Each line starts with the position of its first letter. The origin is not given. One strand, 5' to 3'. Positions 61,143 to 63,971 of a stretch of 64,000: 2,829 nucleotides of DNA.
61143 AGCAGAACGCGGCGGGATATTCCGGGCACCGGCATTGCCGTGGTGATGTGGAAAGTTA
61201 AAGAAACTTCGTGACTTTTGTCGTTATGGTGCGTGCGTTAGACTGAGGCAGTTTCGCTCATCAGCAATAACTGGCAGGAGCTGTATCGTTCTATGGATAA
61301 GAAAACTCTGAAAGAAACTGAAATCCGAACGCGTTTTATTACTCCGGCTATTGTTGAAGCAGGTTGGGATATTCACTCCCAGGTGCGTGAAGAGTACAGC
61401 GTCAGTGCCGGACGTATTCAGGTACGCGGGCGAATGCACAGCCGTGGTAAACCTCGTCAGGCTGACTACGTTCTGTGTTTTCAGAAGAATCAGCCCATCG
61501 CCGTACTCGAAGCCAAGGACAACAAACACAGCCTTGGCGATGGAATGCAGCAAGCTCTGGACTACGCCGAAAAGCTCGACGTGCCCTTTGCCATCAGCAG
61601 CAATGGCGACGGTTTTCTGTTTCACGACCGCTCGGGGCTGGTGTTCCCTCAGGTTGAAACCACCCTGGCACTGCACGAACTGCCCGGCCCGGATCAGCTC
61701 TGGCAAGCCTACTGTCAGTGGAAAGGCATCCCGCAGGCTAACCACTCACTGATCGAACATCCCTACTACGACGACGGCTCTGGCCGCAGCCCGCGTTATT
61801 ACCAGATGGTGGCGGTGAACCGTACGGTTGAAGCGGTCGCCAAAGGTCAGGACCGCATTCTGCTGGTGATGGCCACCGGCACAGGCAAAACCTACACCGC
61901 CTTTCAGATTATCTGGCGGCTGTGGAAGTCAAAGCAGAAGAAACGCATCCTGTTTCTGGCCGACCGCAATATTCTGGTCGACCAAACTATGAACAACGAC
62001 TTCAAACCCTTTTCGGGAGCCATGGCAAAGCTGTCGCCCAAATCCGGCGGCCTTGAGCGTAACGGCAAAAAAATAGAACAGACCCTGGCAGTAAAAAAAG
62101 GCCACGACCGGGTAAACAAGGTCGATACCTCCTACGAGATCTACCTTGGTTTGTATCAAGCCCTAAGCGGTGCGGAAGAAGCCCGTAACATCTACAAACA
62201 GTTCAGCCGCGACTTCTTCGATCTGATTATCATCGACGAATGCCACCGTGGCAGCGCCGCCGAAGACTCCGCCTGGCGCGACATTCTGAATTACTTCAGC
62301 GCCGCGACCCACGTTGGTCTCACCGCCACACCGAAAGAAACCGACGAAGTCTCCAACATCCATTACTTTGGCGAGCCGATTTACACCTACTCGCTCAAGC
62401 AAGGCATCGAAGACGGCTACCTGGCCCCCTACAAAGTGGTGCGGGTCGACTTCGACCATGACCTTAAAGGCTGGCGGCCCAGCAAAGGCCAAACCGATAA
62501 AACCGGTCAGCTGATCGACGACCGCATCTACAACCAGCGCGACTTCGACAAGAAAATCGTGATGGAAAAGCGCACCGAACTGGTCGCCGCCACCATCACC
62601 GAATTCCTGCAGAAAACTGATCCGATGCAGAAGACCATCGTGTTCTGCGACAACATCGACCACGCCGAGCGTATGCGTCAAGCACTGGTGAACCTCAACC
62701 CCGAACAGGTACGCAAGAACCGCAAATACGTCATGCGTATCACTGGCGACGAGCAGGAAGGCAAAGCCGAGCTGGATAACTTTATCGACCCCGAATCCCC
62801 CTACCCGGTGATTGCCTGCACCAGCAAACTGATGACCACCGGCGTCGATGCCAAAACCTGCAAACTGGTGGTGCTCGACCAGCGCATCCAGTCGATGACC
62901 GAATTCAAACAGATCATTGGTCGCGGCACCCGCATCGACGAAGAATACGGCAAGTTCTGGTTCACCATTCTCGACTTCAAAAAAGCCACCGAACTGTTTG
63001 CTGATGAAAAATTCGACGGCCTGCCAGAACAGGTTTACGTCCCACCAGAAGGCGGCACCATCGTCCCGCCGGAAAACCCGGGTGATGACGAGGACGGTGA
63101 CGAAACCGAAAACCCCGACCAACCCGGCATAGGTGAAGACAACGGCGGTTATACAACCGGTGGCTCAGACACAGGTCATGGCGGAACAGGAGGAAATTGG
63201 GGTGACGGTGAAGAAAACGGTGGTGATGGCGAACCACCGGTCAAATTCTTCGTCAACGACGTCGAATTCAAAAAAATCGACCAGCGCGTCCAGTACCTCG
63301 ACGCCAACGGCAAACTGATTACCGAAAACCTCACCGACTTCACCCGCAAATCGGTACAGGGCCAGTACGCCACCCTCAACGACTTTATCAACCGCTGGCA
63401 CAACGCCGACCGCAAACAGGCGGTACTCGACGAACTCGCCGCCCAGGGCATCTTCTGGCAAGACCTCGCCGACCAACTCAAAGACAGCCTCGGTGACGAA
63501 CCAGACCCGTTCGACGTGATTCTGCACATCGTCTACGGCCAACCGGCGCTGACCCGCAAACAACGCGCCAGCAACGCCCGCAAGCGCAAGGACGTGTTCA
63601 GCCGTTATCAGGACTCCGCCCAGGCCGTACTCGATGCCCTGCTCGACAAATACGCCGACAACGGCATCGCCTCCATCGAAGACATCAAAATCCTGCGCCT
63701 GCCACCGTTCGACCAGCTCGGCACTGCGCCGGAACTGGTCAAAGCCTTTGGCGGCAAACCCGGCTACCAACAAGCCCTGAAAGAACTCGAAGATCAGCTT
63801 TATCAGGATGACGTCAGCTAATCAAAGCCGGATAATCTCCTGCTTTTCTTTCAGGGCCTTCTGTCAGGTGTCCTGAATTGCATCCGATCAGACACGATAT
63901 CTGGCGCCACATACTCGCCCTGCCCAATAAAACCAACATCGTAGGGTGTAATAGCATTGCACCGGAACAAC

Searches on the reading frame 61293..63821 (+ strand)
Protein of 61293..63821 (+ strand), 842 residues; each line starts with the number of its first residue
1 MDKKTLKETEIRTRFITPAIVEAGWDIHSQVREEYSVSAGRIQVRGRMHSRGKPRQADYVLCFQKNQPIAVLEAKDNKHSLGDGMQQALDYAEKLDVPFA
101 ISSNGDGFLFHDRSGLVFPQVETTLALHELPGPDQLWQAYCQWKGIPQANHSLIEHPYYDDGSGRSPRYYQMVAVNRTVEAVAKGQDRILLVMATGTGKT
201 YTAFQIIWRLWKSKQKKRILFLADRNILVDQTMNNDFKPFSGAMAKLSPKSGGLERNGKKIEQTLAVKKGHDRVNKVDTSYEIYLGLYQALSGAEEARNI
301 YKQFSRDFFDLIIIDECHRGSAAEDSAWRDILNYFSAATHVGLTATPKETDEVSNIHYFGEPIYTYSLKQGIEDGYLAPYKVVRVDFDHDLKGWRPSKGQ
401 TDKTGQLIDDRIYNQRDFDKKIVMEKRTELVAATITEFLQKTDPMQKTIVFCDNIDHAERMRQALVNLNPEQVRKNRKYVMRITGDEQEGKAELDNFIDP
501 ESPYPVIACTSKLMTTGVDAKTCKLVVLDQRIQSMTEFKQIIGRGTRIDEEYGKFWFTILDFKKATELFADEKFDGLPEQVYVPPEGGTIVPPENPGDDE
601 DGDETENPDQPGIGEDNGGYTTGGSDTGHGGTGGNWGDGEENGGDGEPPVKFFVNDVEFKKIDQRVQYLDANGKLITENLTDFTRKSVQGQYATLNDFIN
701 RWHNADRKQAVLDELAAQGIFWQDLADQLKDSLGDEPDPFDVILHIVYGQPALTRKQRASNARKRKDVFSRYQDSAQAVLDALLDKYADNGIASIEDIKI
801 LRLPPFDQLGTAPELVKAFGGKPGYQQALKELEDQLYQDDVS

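Call 67: search_protein_families(library=pfam, proteins=[window:61293-63821:+], max_evalue=0.001)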
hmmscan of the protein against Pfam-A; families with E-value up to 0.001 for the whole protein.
window:61293-63821:+ (842 aa): 8 families
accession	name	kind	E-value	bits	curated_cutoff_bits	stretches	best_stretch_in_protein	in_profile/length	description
PF04851.21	ResIII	-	5.9e-48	163.3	22.5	1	167-348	4-163/164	Type III restriction enzyme, res subunit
PF08463.15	EcoEI_R_C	-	5.1e-34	118.2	24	1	678-837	1-163/163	EcoEI R protein C-terminal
PF18766.7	SWI2_SNF2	-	2.3e-20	73.7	26.7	1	170-379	1-187/221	SWI2/SNF2 ATPase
PF00270.35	DEAD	-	6.7e-12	45.9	26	1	178-350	7-164/167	DEAD/DEAH box helicase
PF04313.20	HSDR_N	-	9e-08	32.6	25.1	1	51-113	122-192/198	Type I restriction enzyme R protein N terminus (HSDR_N)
PF00271.37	Helicase_C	-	1.2e-06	29.2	23.5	1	435-548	6-109/110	Helicase conserved C-terminal domain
PF13588.12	HSDR_N_2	-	4e-06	27.3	25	1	33-110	15-93/110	Type I restriction enzyme R protein N terminus (HSDR_N)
PF13086.12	AAA_11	-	0.00097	19.4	27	0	189-238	19-74/257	AAA domain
